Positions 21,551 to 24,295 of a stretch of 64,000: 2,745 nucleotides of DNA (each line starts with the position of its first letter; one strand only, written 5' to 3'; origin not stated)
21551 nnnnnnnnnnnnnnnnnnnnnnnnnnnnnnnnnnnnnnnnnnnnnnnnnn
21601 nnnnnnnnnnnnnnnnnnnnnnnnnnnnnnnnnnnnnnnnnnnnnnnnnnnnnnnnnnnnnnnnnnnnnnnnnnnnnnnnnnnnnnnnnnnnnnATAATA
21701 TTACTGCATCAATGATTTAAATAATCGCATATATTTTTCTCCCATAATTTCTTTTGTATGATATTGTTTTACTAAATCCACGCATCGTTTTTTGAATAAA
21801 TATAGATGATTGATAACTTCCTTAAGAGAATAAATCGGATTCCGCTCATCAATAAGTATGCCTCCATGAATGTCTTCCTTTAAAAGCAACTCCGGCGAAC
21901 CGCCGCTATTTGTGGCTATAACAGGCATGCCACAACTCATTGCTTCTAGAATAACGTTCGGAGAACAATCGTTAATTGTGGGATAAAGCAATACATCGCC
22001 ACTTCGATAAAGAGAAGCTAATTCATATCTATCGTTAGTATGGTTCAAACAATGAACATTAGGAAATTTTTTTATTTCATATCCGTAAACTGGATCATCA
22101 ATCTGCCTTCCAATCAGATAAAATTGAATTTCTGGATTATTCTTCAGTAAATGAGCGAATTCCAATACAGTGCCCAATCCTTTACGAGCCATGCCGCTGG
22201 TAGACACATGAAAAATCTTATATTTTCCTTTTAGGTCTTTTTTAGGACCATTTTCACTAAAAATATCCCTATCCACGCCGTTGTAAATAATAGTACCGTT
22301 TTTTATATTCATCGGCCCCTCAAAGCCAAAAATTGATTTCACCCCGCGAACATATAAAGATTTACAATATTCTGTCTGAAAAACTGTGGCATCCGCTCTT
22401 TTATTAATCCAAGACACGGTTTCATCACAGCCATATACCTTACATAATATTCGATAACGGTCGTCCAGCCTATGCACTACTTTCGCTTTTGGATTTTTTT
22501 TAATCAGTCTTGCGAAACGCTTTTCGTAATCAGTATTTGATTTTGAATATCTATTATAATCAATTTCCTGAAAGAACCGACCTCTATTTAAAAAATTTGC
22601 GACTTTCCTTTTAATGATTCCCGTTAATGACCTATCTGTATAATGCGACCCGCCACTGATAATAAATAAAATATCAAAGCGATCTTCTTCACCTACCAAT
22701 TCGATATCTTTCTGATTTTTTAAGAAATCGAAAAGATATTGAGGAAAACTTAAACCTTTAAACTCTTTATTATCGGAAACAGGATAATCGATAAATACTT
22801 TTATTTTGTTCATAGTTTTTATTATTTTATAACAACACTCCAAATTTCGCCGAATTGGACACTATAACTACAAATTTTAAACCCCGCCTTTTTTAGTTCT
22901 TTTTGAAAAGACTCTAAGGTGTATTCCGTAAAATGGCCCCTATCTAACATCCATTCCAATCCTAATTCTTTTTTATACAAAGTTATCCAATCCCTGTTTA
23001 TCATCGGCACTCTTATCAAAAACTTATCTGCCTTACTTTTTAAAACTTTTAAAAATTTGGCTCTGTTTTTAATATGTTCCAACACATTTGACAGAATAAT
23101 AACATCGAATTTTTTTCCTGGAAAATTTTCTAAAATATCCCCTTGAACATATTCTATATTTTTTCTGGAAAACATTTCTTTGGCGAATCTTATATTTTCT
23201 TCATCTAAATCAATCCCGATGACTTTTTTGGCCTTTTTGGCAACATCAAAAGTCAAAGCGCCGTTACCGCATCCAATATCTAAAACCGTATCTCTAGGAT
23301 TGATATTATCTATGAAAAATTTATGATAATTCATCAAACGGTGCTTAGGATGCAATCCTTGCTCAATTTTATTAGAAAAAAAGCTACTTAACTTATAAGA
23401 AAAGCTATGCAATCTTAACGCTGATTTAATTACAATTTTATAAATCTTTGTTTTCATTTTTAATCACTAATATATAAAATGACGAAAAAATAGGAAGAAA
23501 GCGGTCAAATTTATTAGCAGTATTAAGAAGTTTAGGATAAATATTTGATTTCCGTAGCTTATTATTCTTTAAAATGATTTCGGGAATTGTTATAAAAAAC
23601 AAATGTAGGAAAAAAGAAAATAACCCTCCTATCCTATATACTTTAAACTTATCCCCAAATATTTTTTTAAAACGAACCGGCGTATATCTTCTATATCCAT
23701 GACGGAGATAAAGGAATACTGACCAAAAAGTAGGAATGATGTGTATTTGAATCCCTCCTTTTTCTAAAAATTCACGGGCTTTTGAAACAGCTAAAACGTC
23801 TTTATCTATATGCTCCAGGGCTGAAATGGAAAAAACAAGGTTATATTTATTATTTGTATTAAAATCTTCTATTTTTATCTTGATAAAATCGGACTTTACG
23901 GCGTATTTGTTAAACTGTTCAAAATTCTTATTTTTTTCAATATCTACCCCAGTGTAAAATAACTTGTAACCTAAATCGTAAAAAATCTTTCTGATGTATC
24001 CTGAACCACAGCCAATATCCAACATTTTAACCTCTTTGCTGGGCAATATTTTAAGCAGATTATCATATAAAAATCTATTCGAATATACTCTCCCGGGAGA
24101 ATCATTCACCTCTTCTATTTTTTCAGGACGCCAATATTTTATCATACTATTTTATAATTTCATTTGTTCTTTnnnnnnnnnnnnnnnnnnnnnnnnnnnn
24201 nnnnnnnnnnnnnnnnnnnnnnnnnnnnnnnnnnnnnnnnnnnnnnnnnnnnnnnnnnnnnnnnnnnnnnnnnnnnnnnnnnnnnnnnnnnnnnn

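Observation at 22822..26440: Five SAM methyltransferase genes in a row, bracketed by GT4 genes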

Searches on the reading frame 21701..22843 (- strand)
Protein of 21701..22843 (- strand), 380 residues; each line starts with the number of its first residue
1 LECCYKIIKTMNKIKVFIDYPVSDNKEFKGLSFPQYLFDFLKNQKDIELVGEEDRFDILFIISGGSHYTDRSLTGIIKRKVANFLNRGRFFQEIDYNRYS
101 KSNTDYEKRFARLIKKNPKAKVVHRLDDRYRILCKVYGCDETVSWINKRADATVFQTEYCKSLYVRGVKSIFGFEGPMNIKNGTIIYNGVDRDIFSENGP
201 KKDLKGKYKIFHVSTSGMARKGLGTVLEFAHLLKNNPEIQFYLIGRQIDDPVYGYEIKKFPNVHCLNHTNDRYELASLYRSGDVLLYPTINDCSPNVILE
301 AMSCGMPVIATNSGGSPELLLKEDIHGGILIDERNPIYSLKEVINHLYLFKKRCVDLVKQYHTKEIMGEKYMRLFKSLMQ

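Call 5: search_protein_families(library=pfam, proteins=[window:21701-22843:-], max_evalue=0.01)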
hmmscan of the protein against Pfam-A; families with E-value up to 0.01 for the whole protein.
window:21701-22843:- (380 aa): 4 families
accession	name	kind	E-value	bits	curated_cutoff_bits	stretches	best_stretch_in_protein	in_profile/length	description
PF13692.12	Glyco_trans_1_4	-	2.3e-17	64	27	1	212-347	6-139/142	Glycosyl transferases group 1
PF00534.26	Glycos_transf_1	-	3.3e-16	59.7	26.4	1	201-354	8-162/172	Glycosyl transferases group 1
PF13524.12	Glyco_trans_1_2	-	9.8e-05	22.8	25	1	231-321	7-90/144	Glycosyl transferase-like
PF20706.3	GT4-conflict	-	0.0053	16.2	26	1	262-322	262-322/385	Family 4 Glycosyltransferase in conflict systems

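Call 6: search_protein_families(library=ncbifam, proteins=[window:21701-22843:-], max_evalue=0.01)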
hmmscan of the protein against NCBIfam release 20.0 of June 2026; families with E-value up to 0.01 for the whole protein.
window:21701-22843:- (380 aa): 23 families
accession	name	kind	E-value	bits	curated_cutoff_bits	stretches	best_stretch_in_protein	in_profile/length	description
TIGR03088.1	stp2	hypoth_equivalog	3.2e-13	49.5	409.05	1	186-346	165-338/374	TIGR03088 family PEP-CTERM/XrtA system glycosyltransferase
NF041876.1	EPS_EpsE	equivalog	9.9e-09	34.9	400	1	278-356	292-367/389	exopolysaccharide biosynthesis GT4 family glycosyltransferase EpsE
TIGR02149.1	glgA_Coryne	subfamily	3e-08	33.2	302.4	1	185-333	173-333/391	glycogen synthase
TIGR03999.1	thiol_BshA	equivalog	3.2e-08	32.9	273.7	1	184-378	170-373/375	N-acetyl-alpha-D-glucosaminyl L-malate synthase BshA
NF053787.1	GlcN_PG_synth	equivalog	4.2e-08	32.4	480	1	260-336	240-313/361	N-acetylglucosaminyl phosphatidylglycerol synthase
TIGR04157.1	glyco_rSAM_CFB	subfamily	9.1e-08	31.5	400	1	181-375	193-389/406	TIGR04157 family glycosyltransferase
NF038229.1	Glyco4_Geo_Pelo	equivalog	2e-07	30.4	400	1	228-379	182-337/338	GPMC system family 4 glycosyltransferase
TIGR03449.1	mycothiol_MshA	equivalog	5.6e-07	28.8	462.5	1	270-338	292-358/406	D-inositol-3-phosphate glycosyltransferase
NF047684.1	TeichurnBiosyTuaC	equivalog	7.1e-07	28.5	550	1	280-349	288-353/391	teichuronic acid biosynthesis protein TuaC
NF053513.1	Gtran_IagA_BgsA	equivalog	7.2e-06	25.2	460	1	148-310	104-264/333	LTA glycolipid anchor biosynthesis glycosyltransferase, IagA/BgsA family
TIGR04047.1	MSMEG_0565_glyc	hypoth_equivalog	1.6e-05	24.2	259.85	1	184-312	162-307/373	MSMEG_0565 family glycosyltransferase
TIGR02472.1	sucr_P_syn_N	equivalog_domain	6.4e-05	21.9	576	1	260-335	321-392/439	sucrose-phosphate synthase, putative, glycosyltransferase domain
NF038011.1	PelF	equivalog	7e-05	22.1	100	1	230-321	329-423/489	GT4 family glycosyltransferase PelF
NF049987.1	DaglGlyslTfaseDgs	equivalog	0.00018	20.6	500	1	203-312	153-262/332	processive diacylglycerol alpha-glucosyltransferase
TIGR04015.1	WcaC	equivalog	0.00025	20.3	784.85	1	262-323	285-348/405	colanic acid biosynthesis glycosyltransferase WcaC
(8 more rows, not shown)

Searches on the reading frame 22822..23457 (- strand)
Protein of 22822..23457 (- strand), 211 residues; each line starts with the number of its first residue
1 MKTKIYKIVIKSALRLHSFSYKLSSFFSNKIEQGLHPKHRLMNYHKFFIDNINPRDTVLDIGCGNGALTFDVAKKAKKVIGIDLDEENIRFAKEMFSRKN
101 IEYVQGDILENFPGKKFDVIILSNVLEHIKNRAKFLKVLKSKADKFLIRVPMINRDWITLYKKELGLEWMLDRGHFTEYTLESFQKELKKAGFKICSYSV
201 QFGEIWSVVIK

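Call 5: search_protein_families(library=pfam, proteins=[window:22822-23457:-], max_evalue=0.01)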
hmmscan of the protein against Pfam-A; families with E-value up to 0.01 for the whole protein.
window:22822-23457:- (211 aa): 28 families (the best 25 are shown)
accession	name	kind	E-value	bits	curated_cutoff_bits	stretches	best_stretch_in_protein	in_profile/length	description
PF13489.12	Methyltransf_23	-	2.5e-19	70.1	27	1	40-196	8-162/164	Methyltransferase domain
PF13847.12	Methyltransf_31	-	4.4e-19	69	27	1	54-143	3-101/145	Methyltransferase domain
PF08241.18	Methyltransf_11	-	3.7e-18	66.4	21.2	1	59-137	1-81/95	Methyltransferase domain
PF13649.12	Methyltransf_25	-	3e-17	63.5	27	1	58-137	1-87/97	Methyltransferase domain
PF08242.18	Methyltransf_12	-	4.4e-15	56.6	30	1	59-140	1-89/98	Methyltransferase domain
PF07021.18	MetW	-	4.1e-11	43.3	21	1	48-151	7-110/193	Methionine biosynthesis protein MetW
PF05175.20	MTS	-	1.6e-10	41.3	23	1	46-122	21-104/170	Methyltransferase small domain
PF00398.26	RrnaAD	-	2.8e-09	36.9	24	1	51-125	27-107/263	Ribosomal RNA adenine dimethylase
PF06325.19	PrmA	-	9.2e-09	35.6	22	1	52-129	159-238/296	Ribosomal protein L11 methyltransferase (PrmA)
PF05401.17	NodS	-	6.2e-08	33.2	24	1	57-137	46-127/201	Nodulation protein S (NodS)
PF02353.26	CMAS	-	1.2e-07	31.7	27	1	51-140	59-153/273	Mycolic acid cyclopropane synthetase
PF01209.24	Ubie_methyltran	-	5.6e-07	29.6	20.1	1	39-138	32-138/233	ubiE/COQ5 methyltransferase family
PF01728.25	FtsJ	-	5.8e-06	26.8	24.1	1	51-114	18-81/181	FtsJ-like methyltransferase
PF09445.16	Methyltransf_15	-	2.4e-05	24.4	22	1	57-123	3-73/165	RNA cap guanine-N2 methyltransferase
PF00891.24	Methyltransf_2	-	2.6e-05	24.1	22.3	1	25-139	33-149/210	O-methyltransferase domain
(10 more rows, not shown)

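Call 6: search_protein_families(library=ncbifam, proteins=[window:22822-23457:-], max_evalue=0.01)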
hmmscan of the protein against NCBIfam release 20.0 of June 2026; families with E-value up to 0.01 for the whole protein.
window:22822-23457:- (211 aa): 89 families (the best 25 are shown)
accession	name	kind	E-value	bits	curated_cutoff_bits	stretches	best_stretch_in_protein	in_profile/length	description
TIGR01983.1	UbiG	equivalog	2.4e-18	66.3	102.95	1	17-162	23-163/228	bifunctional 2-polyprenyl-6-hydroxyphenol methylase/3-demethylubiquinol 3-O-methyltransferase UbiG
NF043040.1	corrin_prot_MT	hypoth_equivalog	1e-14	54.5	180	1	40-132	26-126/216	corrinoid protein-associated methyltransferase CpaM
TIGR02081.1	metW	equivalog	3.2e-13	49.6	189.5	1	49-151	8-110/194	methionine biosynthesis protein MetW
TIGR04345.1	ovoA_Cterm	equivalog_domain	1.2e-12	47.9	170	1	51-104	39-91/242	putative 4-mercaptohistidine N1-methyltransferase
NF011529.0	PRK14968.1-3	equivalog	1.2e-12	47.7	162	1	49-122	27-104/198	putative methyltransferase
NF000499.2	Erm23S_rRNA_broad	equivalog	4.6e-11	42.6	212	1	51-120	20-91/244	23S ribosomal RNA methyltransferase Erm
TIGR00537.1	hemK_rel_arch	hypoth_equivalog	1.7e-10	40.9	87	1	51-123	17-89/179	HemK2/MTQ2 family protein methyltransferase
TIGR02072.1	BioC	equivalog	4.9e-10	39.6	184.95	1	54-141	34-122/244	malonyl-ACP O-methyltransferase BioC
NF004851.0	PRK06202.1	equivalog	5.4e-10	39.1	243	1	56-140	62-155/237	hypothetical protein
TIGR04290.1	meth_Rta_06860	hypoth_equivalog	5.7e-10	39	300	1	34-143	20-142/226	TIGR04290 family methyltransferase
TIGR00755.1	ksgA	equivalog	8.1e-10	38.4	171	1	51-124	26-101/256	16S rRNA (adenine(1518)-N(6)/adenine(1519)-N(6))-dimethyltransferase RsmA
NF001244.0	PRK00216.1-5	equivalog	1.1e-09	38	216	1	53-142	47-148/236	bifunctional demethylmenaquinone methyltransferase/2-methoxy-6-polyprenyl-1,4-benzoquinol methylase UbiE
TIGR02021.1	BchM-ChlM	equivalog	1.4e-09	37.7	158.9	1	56-144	56-148/218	magnesium protoporphyrin IX methyltransferase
TIGR01934.1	MenG_MenH_UbiE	subfamily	4e-09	36.1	158.35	1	51-142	34-136/223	ubiquinone/menaquinone biosynthesis methyltransferase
NF000466.2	16S_rRNA_Rmt_gen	equivalog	4.5e-09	36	250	1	45-132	98-188/254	Rmt family 16S rRNA (guanine(1405)-N(7))-methyltransferase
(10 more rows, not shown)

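Call 20: search_solved_structures(query=window:22822-23457:-, max_evalue=0.001)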
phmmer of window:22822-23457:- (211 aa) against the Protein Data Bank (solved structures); distinct sequences matched with E-value up to 0.001: 77 (the best 60 are shown).
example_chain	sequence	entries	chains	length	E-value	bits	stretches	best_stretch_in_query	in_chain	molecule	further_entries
5wp4_A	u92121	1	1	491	7.1e-11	45.4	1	46-137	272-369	Phosphoethanolamine N-methyltransferase 1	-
5wp5_A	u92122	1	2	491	1.3e-10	44.5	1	51-137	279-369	Phosphomethylethanolamine N-methyltransferase 2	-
8x4o_A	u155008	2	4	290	1.3e-10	44.5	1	50-146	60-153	Probable ribosomal RNA small subunit methyltransferase A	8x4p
8x3w_A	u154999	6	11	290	1.7e-10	44.2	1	50-146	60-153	Probable ribosomal RNA small subunit methyltransferase A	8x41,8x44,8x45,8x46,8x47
8x4l_A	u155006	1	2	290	7.5e-10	42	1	50-125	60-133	Probable ribosomal RNA small subunit methyltransferase A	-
8x4g_A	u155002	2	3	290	1.8e-09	40.8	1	50-145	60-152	Probable ribosomal RNA small subunit methyltransferase A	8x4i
1wzn_A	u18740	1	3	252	2.2e-09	40.5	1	57-122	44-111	SAM-dependent methyltransferase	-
3l8d_A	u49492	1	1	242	4.3e-09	39.6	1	41-140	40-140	Methyltransferase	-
6p3m_A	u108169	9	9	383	1.4e-08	37.9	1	52-141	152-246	tetrahydroprotoberberine N-methyltransferase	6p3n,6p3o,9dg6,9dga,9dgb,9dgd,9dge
9dg8_A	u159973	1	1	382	2.5e-08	37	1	52-141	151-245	Tetrahydroprotoberberine N-methyltransferase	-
9dg7_A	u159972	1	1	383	2.6e-08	37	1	52-141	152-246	Tetrahydroprotoberberine N-methyltransferase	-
1ve3_A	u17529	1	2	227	3.6e-08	36.5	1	44-130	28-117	hypothetical protein PH0226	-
9dg9_A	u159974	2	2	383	9.5e-08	35.1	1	52-141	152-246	Tetrahydroprotoberberine N-methyltransferase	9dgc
2h1r_A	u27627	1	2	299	2.1e-07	34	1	48-129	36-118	Dimethyladenosine transferase, putative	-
1vl5_A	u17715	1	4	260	1e-06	31.8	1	53-195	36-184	unknown conserved protein BH2331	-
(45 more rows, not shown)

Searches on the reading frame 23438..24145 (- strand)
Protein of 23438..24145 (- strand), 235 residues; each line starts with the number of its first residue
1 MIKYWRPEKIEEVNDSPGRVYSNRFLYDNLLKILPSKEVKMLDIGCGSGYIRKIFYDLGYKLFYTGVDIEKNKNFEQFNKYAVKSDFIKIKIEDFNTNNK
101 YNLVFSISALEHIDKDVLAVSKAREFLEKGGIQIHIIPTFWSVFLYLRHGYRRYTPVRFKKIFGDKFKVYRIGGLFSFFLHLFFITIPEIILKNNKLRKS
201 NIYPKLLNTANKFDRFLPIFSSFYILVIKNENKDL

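Call 5: search_protein_families(library=pfam, proteins=[window:23438-24145:-], max_evalue=0.01)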
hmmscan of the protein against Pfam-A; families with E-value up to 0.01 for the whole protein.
window:23438-24145:- (235 aa): 11 families
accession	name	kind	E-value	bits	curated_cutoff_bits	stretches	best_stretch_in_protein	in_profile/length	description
PF08241.18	Methyltransf_11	-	1e-08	36.2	21.2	1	42-132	1-92/95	Methyltransferase domain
PF13489.12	Methyltransf_23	-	2.4e-08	34.3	27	1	24-135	7-116/164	Methyltransferase domain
PF13847.12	Methyltransf_31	-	2.6e-08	34.1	27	1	36-133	2-107/145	Methyltransferase domain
PF13649.12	Methyltransf_25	-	3.5e-08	34.5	27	1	42-131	2-97/97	Methyltransferase domain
PF08242.18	Methyltransf_12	-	2.2e-07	31.9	30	1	42-132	1-97/98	Methyltransferase domain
PF08003.17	Methyltransf_9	-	0.00067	19.1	23.8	1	28-132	105-214/315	Protein of unknown function (DUF1698)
PF02353.26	CMAS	-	0.00094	19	27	1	39-132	64-161/273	Mycolic acid cyclopropane synthetase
PF04232.17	SpoVS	-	0.0015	18.7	24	1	115-143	40-68/83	Stage V sporulation protein S (SpoVS)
PF05175.20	MTS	-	0.0028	17.8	23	0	30-106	23-104/170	Methyltransferase small domain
PF07757.19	AdoMet_MTase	-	0.003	18.2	27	1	36-84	60-106/115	Predicted AdoMet-dependent methyltransferase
PF13679.12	Methyltransf_32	-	0.0032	17.9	27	1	36-87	24-78/143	Methyltransferase domain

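Call 6: search_protein_families(library=ncbifam, proteins=[window:23438-24145:-], max_evalue=0.01)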
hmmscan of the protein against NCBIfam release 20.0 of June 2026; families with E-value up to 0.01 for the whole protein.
window:23438-24145:- (235 aa): 10 families
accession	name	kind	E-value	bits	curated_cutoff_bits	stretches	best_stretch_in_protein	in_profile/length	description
TIGR02072.1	BioC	equivalog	2.6e-10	40.5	184.95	1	25-134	18-131/244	malonyl-ACP O-methyltransferase BioC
TIGR01983.1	UbiG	equivalog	1.2e-07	31.2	102.95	1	36-133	48-149/228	bifunctional 2-polyprenyl-6-hydroxyphenol methylase/3-demethylubiquinol 3-O-methyltransferase UbiG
NF011650.0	PRK15068.1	equivalog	6e-06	25.4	209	1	29-131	113-221/324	tRNA 5-methoxyuridine(34)/uridine 5-oxyacetic acid(34) synthase CmoB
NF008686.0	PRK11705.1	equivalog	2e-05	23.8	400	1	37-115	167-243/383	cyclopropane fatty acyl phospholipid synthase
TIGR00452.1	TIGR00452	equivalog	0.00012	21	275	1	35-131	115-215/316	tRNA 5-methoxyuridine(34)/uridine 5-oxyacetic acid(34) synthase CmoB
NF002463.0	PRK01683.1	equivalog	0.00022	20.9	297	1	28-132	22-125/258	trans-aconitate 2-methyltransferase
TIGR03587.1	Pse_Me-ase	hypoth_equivalog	0.00051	20.2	112.05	1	19-122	26-127/204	pseudaminic acid biosynthesis-associated methylase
NF008992.0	PRK12335.1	equivalog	0.002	17.3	303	1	36-118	121-204/289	SAM-dependent methyltransferase TehB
TIGR02021.1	BchM-ChlM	equivalog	0.0057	16.1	158.9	1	27-112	41-130/218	magnesium protoporphyrin IX methyltransferase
NF008300.0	PRK11088.1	equivalog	0.0083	15.6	303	0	29-72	77-123/272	23S rRNA (guanine(745)-N(1))-methyltransferase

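Call 21: search_solved_structures(query=window:23438-24145:-, max_evalue=0.01)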
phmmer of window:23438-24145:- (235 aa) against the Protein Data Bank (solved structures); distinct sequences matched with E-value up to 0.01: 4.
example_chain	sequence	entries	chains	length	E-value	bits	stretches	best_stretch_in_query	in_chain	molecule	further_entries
2gh1_A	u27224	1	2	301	0.00061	22.8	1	25-152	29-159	Methyltransferase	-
3gu3_A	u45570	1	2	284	0.00062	22.8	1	25-152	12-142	Methyltransferase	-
3l8d_A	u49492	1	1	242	0.0017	21.4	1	35-132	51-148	Methyltransferase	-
5z9o_A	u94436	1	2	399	0.0046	20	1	30-132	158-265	Cyclopropane-fatty-acyl-phospholipid synthase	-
